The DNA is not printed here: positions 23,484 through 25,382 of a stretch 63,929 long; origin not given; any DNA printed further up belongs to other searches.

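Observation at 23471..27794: Insert between the S10 operon and rpsF-ssb-rpsR: two tandem RpoD-like sigma factors, a divergent small ORF and a prepilin-anchored FGE-fold protein (candidate undescribed module)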

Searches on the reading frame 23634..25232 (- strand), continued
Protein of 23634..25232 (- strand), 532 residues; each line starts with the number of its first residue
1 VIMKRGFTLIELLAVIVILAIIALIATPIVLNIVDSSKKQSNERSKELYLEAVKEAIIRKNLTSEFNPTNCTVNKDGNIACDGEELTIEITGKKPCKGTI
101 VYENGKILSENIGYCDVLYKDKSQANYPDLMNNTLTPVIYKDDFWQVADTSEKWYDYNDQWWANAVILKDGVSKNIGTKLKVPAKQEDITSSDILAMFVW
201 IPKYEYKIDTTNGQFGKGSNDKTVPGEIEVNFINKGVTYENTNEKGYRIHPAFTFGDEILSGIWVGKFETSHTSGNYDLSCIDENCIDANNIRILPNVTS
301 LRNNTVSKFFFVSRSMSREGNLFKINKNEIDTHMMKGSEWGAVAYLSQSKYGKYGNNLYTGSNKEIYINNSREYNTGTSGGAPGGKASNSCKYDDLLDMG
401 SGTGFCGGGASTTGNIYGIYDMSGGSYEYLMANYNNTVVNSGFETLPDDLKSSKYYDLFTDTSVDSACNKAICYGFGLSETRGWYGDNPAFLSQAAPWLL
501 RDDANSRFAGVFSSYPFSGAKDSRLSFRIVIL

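Call 30: fold_search(model_id=the predicted structure, library=pdb)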
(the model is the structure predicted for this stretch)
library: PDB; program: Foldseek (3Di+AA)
matches with E <= 10: 189; with E <= 0.001: 4
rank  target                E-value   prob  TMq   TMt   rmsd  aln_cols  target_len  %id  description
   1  5vf4_C                4.7e-08  1.00  0.33  0.44  10.1       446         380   12  Thermus aquaticus variable protein (TaqVP) from diversity-generating retroelements (DGR) (released 2017-05-24)
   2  5vf4_A                5.0e-08  1.00  0.32  0.42  11.3       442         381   14  Thermus aquaticus variable protein (TaqVP) from diversity-generating retroelements (DGR) (released 2017-05-24)
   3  5vf4_D                9.1e-08  1.00  0.33  0.44  10.0       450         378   12  Thermus aquaticus variable protein (TaqVP) from diversity-generating retroelements (DGR) (released 2017-05-24)
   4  1yu1                  2.8e-04  0.94  0.24  0.33  15.0       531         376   10  Major Tropism Determinant P3c Variant (released 2005-09-20)
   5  9myj_B                8.9e-03  0.90  0.20  0.24  10.6       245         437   16  Structure of P. gingivalis PorK and PorN complexes from cryo electron microscopy (released 2025-07-16)
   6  8vig                  3.0e-02  0.69  0.25  0.29   9.1       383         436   11  EgtB-IV from Geminocystis sp. isolate SKYG4, an ergothioneine-biosynthetic type IV sulfoxide synthase in complex with he (released 2024-08-07)
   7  5hha_B                7.3e-02  0.51  0.26  0.44  11.2       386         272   11  Structure of PvdO from Pseudomonas aeruginosa (released 2017-01-18)
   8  9qqb_MA               3.4e-01  0.03  0.06  0.08  13.0       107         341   13  Quaternary complex of a translating ribosome, NAC, NMT1, and NatA (released 2025-07-16)
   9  8khq_C                5.6e-01  0.16  0.24  0.19  11.8       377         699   10  Bifunctional sulfoxide synthase OvoA_Th2 in complex with histidine and cysteine (released 2023-12-06)
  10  8khq_D                6.3e-01  0.21  0.26  0.21  10.1       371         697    9  Bifunctional sulfoxide synthase OvoA_Th2 in complex with histidine and cysteine (released 2023-12-06)
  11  8khq_B                6.3e-01  0.15  0.24  0.19  11.8       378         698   10  Bifunctional sulfoxide synthase OvoA_Th2 in complex with histidine and cysteine (released 2023-12-06)
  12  4v0m_D                7.1e-01  0.01  0.08  0.10  14.5       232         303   12  Crystal structure of BBS1N in complex with ARL6DN (released 2014-11-19)
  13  9qlo_NM               8.0e-01  0.02  0.06  0.08  16.2       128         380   11  NMT1-NAC bound human RNC with full length ARF1 - State 1 (released 2026-02-18)
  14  2p6f_F                8.0e-01  0.01  0.06  0.07  21.3       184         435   11  Crystal structures of Saccharomyces cerevisiae N-myristoyltransferase with bound myristoyl-CoA and inhibitors (released 2007-06-12)
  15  8khq_A                8.5e-01  0.13  0.24  0.19  11.4       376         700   10  Bifunctional sulfoxide synthase OvoA_Th2 in complex with histidine and cysteine (released 2023-12-06)
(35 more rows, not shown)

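Call 43: search_protein_families(library=pfam, proteins=[L039:14298-15362:+, L062:8579-8944:+, L001:12593-13630:+, L001:11882-12259:+, L001:12252-12608:+, L012:1326-2255:+, L024:10316-11395:+, L001:8153-9907:+], max_evalue=0.01)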
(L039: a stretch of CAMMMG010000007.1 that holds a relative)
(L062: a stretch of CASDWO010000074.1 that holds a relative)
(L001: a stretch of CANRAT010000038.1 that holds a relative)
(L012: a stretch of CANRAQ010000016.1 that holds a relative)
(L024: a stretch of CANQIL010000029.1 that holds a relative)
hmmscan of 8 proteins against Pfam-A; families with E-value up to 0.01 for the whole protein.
L039:14298-15362:+ (354 aa): 1 family
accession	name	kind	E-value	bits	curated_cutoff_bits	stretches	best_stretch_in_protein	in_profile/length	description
PF00078.32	RVT_1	-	4e-19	69.6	29.6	1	72-259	8-191/205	Reverse transcriptase (RNA-dependent DNA polymerase)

L062:8579-8944:+ (121 aa): 2 families
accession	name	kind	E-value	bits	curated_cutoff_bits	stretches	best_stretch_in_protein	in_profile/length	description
PF22296.2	bAvd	-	9.5e-24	84.4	40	1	10-118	1-107/107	bAvd-like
PF05635.17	23S_rRNA_IVP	-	9.7e-05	23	33.8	1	10-110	3-103/106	23S rRNA-intervening sequence protein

L001:12593-13630:+ (345 aa): 1 family
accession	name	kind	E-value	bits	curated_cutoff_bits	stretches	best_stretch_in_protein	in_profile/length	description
PF00078.32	RVT_1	-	3e-17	63.4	29.6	1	72-271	8-203/205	Reverse transcriptase (RNA-dependent DNA polymerase)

L001:11882-12259:+ (125 aa): 1 family
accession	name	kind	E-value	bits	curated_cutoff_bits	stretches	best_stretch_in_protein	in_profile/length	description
PF01624.25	MutS_I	-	2.5e-11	44.2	20.6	1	10-85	4-83/113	MutS domain I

L001:12252-12608:+ (118 aa): 2 families
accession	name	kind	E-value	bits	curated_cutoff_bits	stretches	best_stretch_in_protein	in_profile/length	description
PF22296.2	bAvd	-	2.8e-21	76.5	40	1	7-115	1-107/107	bAvd-like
PF05635.17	23S_rRNA_IVP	-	3.9e-05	24.3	33.8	1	7-109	3-105/106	23S rRNA-intervening sequence protein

L012:1326-2255:+ (309 aa): 1 family
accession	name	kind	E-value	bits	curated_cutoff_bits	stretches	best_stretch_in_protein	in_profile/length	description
PF12784.13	PDDEXK_2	-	2e-25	90.3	27.4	1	44-254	2-215/229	PD-(D/E)XK nuclease family transposase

L024:10316-11395:+ (359 aa): 1 family
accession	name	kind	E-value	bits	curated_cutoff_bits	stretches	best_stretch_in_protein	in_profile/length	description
PF00078.32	RVT_1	-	3.4e-18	66.6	29.6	1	78-277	10-204/205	Reverse transcriptase (RNA-dependent DNA polymerase)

L001:8153-9907:+ (584 aa): 2 families
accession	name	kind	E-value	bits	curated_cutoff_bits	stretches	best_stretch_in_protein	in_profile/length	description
PF01411.24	tRNA-synt_2c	-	4.5e-138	461.6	30.3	1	3-431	2-436/552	tRNA synthetases class II (A)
PF07973.19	tRNA_SAD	-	2.1e-20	72.9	24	1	535-577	1-43/44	Threonyl and Alanyl tRNA synthetase second additional domain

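Call 44: search_protein_families(library=pfam, alignment_id=A1, max_evalue=1)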
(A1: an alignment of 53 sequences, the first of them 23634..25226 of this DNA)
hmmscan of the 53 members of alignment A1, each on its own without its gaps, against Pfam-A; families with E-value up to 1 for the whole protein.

A. member 1, window:23634-25226:- (530 aa): 2 families
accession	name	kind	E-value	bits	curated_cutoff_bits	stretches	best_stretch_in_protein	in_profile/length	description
PF07963.17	N_methyl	-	6.6e-07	29.1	21.2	1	2-24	4-26/27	Prokaryotic N-terminal methylation motif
PF11773.13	ComGE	-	0.08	13.3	25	1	10-76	2-68/82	Competence system putative prepilin ComGE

B. families by the number of members that match (of 53 scanned): 39 families (the first 25 are shown)
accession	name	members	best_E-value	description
PF07963.17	N_methyl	53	2e-08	Prokaryotic N-terminal methylation motif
PF03781.23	FGE-sulfatase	29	4.6e-06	Sulfatase-modifying factor enzyme 1-like domain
PF12669.12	FeoB_associated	9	0.045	FeoB-associated Cys-rich membrane protein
PF11773.13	ComGE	4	0.054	Competence system putative prepilin ComGE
PF16964.10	TadF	2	0.035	Putative tight adherence pilin protein F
PF18938.6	aRib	2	0.079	Atypical Rib domain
PF19799.5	DUF6282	2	0.11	Family of unknown function (DUF6282)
PF02932.22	Neur_chan_memb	2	0.16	Neurotransmitter-gated ion-channel transmembrane region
PF14221.11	DUF4330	2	0.17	Domain of unknown function (DUF4330)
PF00404.24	Dockerin_1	1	2.9e-10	Dockerin type I domain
PF24597.1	TPR_DOP1_M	1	0.0028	DOP1 middle TPR domain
PF13151.12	DUF3990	1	0.0034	Protein of unknown function (DUF3990)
PF12175.13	WSS_VP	1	0.0061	White spot syndrome virus structural envelope protein VP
PF05550.16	Peptidase_C53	1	0.0097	Pestivirus Npro endopeptidase C53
PF22716.1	SNaCT11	1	0.013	Short NACHT-associated C-Terminal domain, family 11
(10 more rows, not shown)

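Call 48: search_protein_families(library=phrogs, proteins=[window:23634-25226:-], max_evalue=0.001)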
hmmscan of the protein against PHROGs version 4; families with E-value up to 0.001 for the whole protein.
window:23634-25226:- (530 aa): 3 families
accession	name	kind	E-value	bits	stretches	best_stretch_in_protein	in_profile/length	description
phrog_11596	-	unknown function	1.7e-07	32.2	1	3-49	6-52/187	-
phrog_13280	-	unknown function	4.9e-05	24.1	1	3-27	4-28/67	-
phrog_27437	-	unknown function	0.00021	22.5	1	2-36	7-41/140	-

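Call 60: search_protein_families(library=ncbifam, proteins=[L042:9311-11272:+, L024:6968-8971:+, L001:10001-11692:+, L036:4914-6797:+], max_evalue=0.01)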
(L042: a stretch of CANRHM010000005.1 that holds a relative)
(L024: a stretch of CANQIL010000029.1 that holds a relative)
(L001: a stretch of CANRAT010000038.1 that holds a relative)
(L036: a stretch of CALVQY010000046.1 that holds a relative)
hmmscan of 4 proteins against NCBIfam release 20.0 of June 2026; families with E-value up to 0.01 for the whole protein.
L042:9311-11272:+ (653 aa): 0 families

L024:6968-8971:+ (667 aa): 0 families

L001:10001-11692:+ (563 aa): 10 families
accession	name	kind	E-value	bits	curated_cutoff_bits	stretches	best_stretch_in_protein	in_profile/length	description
TIGR02532.1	IV_pilin_GFxxxE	domain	3.4e-08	33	16.3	1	2-25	1-24/24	prepilin-type N-terminal cleavage/methylation domain-containing protein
NF041013.1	T4P_ComGE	equivalog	1.2e-06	28.5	49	1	2-76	3-74/83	competence type IV pilus minor pilin ComGE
NF040999.1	pilin_ComGC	equivalog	5.6e-06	26.5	75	1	2-78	1-73/84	competence type IV pilus major pilin ComGC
TIGR01710.1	typeII_sec_gspG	equivalog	7.3e-06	26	88.85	1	3-67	1-61/134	type II secretion system major pseudopilin GspG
NF040982.1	ComGD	equivalog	1.1e-05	25.8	70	1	2-68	1-69/139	competence type IV pilus minor pilin ComGD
NF041002.1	pilin_ComGF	equivalog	8.4e-05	22.8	80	1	2-53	1-51/139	competence type IV pilus minor pilin ComGF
TIGR01708.2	typeII_sec_gspH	equivalog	0.00035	20.6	80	1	3-42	2-39/169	type II secretion system minor pseudopilin GspH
NF041775.1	typeIV_PilA_Myxo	equivalog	0.00049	20.1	400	1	3-47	11-56/214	type IV pilin protein PilA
NF007862.0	PRK10574.1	equivalog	0.00058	20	138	1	2-35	4-37/145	prepilin peptidase-dependent pilin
TIGR01707.1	gspI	equivalog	0.0066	16.9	44.35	0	4-82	1-73/101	type II secretion system minor pseudopilin GspI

L036:4914-6797:+ (627 aa): 0 families

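Call 74: fold_search(model_id=the predicted structure, library=viral)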
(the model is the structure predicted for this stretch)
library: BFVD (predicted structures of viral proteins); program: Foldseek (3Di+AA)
matches with E <= 10: 292; with E <= 0.001: 22
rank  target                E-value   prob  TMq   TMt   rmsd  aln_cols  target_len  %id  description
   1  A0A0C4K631            8.7e-09  1.00  0.35  0.33  17.4       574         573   14  (no name in the UniProt tables at hand)
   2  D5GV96                1.2e-08  1.00  0.34  0.31  19.9       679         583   11  Hypothetical phage protein [Campylobacter phage CP220]
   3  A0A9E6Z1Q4            2.0e-08  1.00  0.33  0.31  16.9       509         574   15  (no name in the UniProt tables at hand)
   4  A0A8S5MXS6            3.3e-08  1.00  0.34  0.33  13.6       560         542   12  Tail collar fiber protein [Myoviridae sp. ctRRy11]
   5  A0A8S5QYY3            1.3e-07  1.00  0.32  0.23  14.4       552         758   12  Tail collar fiber protein [Myoviridae sp. ctLtm40]
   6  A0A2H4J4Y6            5.8e-07  1.00  0.35  0.28   7.4       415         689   11  Sulfatase-modifying factor enzyme-like domain-containing protein [uncultured Caudovirales phage]
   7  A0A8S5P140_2          5.8e-07  1.00  0.33  0.18  12.8       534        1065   11  Spore coat protein H kinase fold, TRANSFERASE [Myoviridae sp. ctrCp2]
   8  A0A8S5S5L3            9.9e-07  1.00  0.35  0.21  11.8       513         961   12  Tail collar fiber protein [Podoviridae sp. ctsUe5]
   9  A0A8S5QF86            2.1e-06  1.00  0.31  0.40  11.3       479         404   11  ChiA1-BD-binding domain protein [Caudovirales sp. ctqPn17]
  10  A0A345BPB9            3.7e-06  1.00  0.34  0.35  16.5       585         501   11  (no name in the UniProt tables at hand)
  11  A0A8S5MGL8            6.3e-06  1.00  0.38  0.30  17.5       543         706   12  Tail collar fiber protein [Podoviridae sp. ctqve24]
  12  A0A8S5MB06            6.7e-06  1.00  0.36  0.32  18.3       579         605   10  Tail collar fiber protein [Siphoviridae sp. ctsDY37]
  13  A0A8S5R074            9.6e-06  1.00  0.33  0.26  13.1       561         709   11  Tail collar fiber protein [Siphoviridae sp. ctyvQ1]
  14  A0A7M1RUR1            1.0e-05  1.00  0.31  0.29  16.6       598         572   13  Tail fiber protein [uncultured phage cr55_1]
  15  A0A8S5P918            1.5e-05  1.00  0.33  0.14  13.7       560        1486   11  Collagen triple helix repeat protein [Podoviridae sp. ctU7u6]
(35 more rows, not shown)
